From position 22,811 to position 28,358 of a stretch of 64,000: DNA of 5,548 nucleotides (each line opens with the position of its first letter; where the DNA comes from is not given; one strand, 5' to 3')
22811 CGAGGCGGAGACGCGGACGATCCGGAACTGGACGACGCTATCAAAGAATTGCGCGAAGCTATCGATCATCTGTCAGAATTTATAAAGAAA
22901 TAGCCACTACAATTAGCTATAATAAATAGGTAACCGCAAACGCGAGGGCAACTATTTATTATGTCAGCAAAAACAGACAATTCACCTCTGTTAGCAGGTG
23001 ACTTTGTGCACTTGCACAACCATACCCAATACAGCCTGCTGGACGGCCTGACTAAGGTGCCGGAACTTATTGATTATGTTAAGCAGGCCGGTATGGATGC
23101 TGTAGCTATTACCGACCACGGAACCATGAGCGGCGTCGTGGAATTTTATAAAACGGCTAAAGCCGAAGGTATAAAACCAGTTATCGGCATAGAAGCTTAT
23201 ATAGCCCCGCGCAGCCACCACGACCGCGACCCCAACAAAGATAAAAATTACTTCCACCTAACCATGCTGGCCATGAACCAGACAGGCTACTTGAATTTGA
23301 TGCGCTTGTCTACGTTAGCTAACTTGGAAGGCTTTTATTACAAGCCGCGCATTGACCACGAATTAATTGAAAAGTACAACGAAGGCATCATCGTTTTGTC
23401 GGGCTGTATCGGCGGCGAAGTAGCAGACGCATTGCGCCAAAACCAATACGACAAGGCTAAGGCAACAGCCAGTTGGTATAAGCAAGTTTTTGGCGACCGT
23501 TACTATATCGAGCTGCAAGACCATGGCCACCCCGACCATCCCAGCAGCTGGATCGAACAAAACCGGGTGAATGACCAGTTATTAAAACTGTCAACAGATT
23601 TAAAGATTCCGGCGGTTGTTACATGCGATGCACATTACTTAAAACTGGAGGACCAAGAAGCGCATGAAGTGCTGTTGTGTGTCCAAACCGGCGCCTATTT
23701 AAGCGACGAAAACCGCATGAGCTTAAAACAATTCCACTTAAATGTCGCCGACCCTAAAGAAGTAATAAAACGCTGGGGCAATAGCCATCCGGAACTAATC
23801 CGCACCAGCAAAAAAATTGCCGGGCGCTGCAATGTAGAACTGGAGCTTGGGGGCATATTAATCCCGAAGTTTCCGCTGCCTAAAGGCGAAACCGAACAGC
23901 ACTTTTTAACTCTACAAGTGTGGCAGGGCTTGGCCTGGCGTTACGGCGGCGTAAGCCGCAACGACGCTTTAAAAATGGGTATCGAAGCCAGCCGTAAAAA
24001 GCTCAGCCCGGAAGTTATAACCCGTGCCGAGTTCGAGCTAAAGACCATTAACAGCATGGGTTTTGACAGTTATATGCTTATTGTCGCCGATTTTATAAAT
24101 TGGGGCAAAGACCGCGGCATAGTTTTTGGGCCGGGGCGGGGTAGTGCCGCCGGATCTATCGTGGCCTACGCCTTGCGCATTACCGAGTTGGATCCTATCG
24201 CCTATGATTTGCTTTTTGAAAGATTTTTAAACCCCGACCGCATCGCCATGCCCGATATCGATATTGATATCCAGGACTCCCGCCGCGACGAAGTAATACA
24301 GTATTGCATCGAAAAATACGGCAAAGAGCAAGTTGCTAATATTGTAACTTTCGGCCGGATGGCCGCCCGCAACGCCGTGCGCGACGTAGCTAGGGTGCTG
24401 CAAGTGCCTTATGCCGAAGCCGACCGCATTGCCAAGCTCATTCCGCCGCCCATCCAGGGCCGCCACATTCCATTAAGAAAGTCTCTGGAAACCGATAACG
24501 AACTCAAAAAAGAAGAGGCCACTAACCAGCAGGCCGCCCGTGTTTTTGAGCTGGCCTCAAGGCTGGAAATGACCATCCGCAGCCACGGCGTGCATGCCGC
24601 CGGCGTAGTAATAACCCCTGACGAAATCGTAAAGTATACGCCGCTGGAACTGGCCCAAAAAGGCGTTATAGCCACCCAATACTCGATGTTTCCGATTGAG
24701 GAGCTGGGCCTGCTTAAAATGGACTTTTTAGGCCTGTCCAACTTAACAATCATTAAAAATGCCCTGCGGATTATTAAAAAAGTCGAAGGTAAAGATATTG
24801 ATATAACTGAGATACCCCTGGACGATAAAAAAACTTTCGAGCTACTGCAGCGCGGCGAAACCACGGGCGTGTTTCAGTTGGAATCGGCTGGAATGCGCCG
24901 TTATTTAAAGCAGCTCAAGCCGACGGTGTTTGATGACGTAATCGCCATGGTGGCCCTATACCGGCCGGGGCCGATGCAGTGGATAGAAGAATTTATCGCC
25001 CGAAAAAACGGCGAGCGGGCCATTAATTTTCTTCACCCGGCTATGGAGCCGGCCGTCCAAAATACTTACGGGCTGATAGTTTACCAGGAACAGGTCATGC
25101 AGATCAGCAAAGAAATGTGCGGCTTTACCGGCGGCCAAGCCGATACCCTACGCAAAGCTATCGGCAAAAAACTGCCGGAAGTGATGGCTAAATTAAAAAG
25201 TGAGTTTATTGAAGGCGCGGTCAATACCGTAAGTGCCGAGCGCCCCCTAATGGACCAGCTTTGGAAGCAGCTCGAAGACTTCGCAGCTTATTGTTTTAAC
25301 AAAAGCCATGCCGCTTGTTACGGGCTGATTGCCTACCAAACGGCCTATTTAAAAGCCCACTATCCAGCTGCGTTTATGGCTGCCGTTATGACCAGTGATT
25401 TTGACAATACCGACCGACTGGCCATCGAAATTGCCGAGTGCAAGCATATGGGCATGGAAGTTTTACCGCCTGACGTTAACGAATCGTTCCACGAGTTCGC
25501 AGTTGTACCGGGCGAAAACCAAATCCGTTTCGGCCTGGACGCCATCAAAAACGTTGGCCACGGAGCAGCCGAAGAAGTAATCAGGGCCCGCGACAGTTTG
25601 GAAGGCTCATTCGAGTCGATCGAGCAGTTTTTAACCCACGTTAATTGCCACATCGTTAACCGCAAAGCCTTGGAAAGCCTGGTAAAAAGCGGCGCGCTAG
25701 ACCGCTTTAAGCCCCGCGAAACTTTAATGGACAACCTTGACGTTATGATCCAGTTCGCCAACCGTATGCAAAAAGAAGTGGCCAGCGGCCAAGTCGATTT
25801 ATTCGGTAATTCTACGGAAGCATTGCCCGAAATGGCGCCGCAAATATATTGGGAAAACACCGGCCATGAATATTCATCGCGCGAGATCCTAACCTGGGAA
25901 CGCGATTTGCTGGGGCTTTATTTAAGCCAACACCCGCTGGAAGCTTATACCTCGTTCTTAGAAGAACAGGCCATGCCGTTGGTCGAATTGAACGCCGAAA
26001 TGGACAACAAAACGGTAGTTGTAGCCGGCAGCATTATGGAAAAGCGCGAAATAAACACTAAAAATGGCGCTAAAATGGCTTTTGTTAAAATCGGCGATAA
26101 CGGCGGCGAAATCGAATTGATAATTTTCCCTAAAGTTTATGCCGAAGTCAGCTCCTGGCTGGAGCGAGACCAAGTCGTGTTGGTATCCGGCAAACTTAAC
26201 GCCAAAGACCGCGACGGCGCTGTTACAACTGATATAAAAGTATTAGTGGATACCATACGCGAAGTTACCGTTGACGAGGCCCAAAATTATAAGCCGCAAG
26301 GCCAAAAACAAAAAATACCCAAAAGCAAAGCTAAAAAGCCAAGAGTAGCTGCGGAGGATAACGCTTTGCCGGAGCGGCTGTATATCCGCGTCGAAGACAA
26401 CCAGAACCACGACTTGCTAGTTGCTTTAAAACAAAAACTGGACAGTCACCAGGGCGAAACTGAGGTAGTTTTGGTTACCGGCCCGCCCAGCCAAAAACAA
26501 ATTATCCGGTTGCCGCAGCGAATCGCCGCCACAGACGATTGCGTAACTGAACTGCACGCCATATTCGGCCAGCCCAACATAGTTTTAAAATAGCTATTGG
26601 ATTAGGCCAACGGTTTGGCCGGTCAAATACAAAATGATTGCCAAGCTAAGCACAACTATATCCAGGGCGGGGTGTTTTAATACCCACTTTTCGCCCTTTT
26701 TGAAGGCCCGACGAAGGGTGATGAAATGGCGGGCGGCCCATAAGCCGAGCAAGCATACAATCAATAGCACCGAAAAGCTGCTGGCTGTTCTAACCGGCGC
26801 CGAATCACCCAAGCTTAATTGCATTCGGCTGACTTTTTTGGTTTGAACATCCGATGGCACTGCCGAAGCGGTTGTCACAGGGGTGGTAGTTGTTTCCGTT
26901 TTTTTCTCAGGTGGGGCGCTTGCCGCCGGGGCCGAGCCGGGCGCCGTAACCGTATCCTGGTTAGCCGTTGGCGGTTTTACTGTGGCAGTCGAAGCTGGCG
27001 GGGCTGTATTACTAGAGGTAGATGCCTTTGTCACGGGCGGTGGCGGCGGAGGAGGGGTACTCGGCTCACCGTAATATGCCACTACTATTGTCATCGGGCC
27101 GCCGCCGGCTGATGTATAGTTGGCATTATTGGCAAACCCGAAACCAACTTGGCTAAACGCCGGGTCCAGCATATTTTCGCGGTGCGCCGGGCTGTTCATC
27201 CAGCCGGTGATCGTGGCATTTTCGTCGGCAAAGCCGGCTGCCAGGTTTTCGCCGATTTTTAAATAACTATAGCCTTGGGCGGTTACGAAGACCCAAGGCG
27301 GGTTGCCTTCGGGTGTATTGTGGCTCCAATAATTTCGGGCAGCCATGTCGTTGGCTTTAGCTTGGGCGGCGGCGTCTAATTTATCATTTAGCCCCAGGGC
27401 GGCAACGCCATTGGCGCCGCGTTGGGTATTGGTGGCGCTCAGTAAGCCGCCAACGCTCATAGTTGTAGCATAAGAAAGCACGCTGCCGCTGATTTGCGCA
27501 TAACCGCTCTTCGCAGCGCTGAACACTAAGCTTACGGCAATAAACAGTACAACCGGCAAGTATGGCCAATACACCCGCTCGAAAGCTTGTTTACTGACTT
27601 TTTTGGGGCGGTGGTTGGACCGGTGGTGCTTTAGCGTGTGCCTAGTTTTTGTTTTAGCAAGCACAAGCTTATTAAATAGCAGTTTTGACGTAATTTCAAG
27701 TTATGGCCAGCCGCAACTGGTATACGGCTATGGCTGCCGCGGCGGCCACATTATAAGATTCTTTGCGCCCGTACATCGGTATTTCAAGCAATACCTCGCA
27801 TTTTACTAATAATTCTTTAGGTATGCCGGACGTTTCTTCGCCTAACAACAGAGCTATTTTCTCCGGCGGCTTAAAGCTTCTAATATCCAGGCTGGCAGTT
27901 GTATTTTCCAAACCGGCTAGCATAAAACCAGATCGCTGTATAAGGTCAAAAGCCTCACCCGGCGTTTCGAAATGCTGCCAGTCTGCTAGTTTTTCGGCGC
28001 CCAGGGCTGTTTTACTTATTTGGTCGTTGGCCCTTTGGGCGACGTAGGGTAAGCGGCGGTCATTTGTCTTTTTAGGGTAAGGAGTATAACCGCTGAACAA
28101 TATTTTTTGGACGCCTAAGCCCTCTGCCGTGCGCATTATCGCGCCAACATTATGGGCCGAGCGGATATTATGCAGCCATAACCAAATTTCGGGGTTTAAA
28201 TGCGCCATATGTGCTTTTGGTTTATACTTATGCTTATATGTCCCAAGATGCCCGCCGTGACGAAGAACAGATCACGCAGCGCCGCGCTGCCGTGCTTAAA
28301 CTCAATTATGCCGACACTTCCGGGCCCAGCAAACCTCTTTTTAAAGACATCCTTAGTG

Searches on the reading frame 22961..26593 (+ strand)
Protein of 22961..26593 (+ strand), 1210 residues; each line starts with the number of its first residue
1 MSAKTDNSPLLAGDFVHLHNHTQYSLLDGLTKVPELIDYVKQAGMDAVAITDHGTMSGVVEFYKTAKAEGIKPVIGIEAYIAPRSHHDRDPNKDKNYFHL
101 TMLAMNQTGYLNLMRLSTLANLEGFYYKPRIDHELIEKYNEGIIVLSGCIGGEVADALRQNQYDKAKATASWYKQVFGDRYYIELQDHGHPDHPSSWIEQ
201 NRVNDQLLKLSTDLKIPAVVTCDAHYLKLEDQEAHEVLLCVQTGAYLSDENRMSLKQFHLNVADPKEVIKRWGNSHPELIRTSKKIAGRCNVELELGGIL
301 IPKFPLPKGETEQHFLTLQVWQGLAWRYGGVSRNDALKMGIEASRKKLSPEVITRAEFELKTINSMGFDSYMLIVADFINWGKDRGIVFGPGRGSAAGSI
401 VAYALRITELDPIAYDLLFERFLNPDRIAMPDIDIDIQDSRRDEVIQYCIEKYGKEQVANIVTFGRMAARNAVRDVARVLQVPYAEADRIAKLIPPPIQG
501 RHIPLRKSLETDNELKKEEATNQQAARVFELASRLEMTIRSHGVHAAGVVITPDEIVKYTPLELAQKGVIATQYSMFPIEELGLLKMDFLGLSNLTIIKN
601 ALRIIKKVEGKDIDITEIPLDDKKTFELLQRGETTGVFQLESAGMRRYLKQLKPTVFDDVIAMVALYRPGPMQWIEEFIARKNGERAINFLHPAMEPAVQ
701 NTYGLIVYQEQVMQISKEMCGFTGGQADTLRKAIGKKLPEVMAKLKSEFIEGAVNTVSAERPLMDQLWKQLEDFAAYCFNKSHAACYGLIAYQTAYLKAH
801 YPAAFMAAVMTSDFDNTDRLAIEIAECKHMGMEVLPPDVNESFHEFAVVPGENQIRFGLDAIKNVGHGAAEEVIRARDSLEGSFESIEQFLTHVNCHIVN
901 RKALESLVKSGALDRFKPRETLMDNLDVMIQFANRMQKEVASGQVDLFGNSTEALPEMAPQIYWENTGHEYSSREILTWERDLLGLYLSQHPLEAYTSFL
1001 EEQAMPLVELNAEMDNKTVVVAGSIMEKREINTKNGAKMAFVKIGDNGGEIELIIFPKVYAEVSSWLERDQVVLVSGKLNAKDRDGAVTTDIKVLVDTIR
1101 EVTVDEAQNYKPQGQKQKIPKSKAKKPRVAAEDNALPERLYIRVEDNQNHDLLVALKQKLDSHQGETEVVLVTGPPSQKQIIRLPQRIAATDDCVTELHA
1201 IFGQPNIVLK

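Call 13: search_protein_families(library=ncbifam, proteins=[window:22961-26593:+], max_evalue=1e-10)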
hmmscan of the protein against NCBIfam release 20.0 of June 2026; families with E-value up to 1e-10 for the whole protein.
window:22961-26593:+ (1210 aa): 13 families
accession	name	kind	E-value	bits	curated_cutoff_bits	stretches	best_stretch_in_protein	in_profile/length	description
NF004226.0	PRK05673.1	equivalog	0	1328.2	1002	1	14-1204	5-1140/1146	DNA polymerase III subunit alpha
NF005298.0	PRK06826.1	equivalog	0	1321.5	1260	1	14-1209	4-1150/1151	DNA polymerase III subunit alpha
TIGR00594.1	polc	superfamily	0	1253.4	434.35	1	15-1056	1-1022/1022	DNA polymerase III subunit alpha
NF005617.0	PRK07374.1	equivalog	0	1051.5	1653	1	15-1111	3-1095/1170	DNA polymerase III subunit alpha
NF005377.0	PRK06920.1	equivalog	5.2e-284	945.1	1806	1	14-1210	2-1107/1108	DNA polymerase III subunit alpha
NF007079.0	PRK09532.1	equivalog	1.1e-207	692.2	1525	1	15-782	3-779/876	DNA polymerase III subunit alpha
NF005516.0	PRK07135.1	equivalog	2.4e-201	671.5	1084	2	348-1062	249-943/974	DNA polymerase III DnaE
NF005582.0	PRK07279.1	equivalog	2.6e-192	641.5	1279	2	215-1085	147-953/1033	DNA polymerase III subunit alpha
NF004550.0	PRK05898.1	equivalog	3.2e-187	624.7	1182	2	336-933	238-827/971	DNA polymerase III subunit alpha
NF004225.0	PRK05672.1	subfamily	6.1e-178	594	939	1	14-1089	5-1023/1047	error-prone DNA polymerase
NF005616.0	PRK07373.1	equivalog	7.1e-81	272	646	1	775-1119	34-387/449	DNA polymerase III subunit alpha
NF001688.0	PRK00448.1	equivalog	9.6e-57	192.4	873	2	92-259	609-777/1445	PolC-type DNA polymerase III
TIGR01405.1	polC_Gram_pos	equivalog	2.5e-48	164.6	1043.45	1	93-246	376-528/1211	DNA polymerase III subunit alpha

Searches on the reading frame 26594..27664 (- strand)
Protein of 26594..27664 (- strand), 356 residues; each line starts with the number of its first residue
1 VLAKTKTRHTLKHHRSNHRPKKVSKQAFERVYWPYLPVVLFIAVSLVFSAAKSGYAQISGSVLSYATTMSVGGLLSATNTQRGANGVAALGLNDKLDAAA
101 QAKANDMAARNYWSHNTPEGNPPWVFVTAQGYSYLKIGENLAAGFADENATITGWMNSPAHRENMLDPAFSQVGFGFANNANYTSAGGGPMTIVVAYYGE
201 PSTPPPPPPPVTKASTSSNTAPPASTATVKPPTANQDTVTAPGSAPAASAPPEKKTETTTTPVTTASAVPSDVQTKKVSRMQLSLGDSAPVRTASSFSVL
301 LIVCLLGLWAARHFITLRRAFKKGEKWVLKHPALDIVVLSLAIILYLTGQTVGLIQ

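Call 8: search_protein_families(library=ncbifam, proteins=[window:26594-27664:-])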
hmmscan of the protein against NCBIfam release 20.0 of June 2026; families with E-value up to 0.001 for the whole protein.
window:26594-27664:- (356 aa): 2 families
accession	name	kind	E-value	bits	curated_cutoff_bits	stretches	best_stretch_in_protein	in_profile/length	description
TIGR02909.1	spore_YkwD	subfamily_domain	6.2e-25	87.6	171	1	75-184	9-118/127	uncharacterized protein, YkwD family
NF052539.1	DivAsocLipDalA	equivalog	1.1e-20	74.2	200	1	74-180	51-157/169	divisome-associated lipoprotein DalA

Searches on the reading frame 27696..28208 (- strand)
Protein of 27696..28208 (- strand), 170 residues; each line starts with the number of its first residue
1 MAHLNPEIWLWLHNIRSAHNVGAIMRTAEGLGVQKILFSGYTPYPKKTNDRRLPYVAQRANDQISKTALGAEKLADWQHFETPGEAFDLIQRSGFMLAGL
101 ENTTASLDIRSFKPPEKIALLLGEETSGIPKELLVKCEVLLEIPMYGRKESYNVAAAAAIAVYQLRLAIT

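Call 8: search_protein_families(library=ncbifam, proteins=[window:27696-28208:-])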
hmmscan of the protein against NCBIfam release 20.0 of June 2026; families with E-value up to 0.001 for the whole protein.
window:27696-28208:- (170 aa): 10 families
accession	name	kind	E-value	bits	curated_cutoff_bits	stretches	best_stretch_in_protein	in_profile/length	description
TIGR00186.1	rRNA_methyl_3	equivalog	8.1e-22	77.9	160.15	1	8-165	94-236/240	23S rRNA (guanosine(2251)-2'-O)-methyltransferase RlmB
NF008295.0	PRK11081.1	equivalog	6.6e-13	48.7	227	1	5-164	17-160/230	tRNA (guanosine(18)-2'-O)-methyltransferase TrmH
TIGR00050.1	rRNA_methyl_1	subfamily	9.9e-10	38.7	167.15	1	116-168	104-156/233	TrmJ/YjtD family RNA methyltransferase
NF008386.0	PRK11181.1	equivalog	1.7e-08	34.1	366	1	8-164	96-237/244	23S rRNA (guanosine(2251)-2'-O)-methyltransferase RlmB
TIGR00185.1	tRNA_yibK_trmL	equivalog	9.5e-08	32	190.6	1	19-164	13-143/154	tRNA (uridine(34)/cytosine(34)/5-carboxymethylaminomethyluridine(34)-2'-O)-methyltransferase TrmL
NF008117.0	PRK10864.1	equivalog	1e-07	31.5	267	0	88-161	262-334/344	tRNA/rRNA methyltransferase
NF000477.1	NshR_TsnR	equivalog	1.6e-07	31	425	1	85-164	180-259/266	NshR/TsnR family 23S rRNA methyltransferase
NF007752.0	PRK10433.1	equivalog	2.5e-07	30.4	212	1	17-166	12-156/228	tRNA/rRNA methyltransferase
NF041077.1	tRNAmeth_TrmJ_Sulfolob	equivalog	0.0002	21.1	350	1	103-165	89-151/229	tRNA (cytidine-2'-O-)-methyltransferase TrmJ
NF011694.0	PRK15114.1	equivalog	0.00023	20.8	280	1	117-168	108-159/246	tRNA (cytosine(32)/uridine(32)-2'-O)-methyltransferase TrmJ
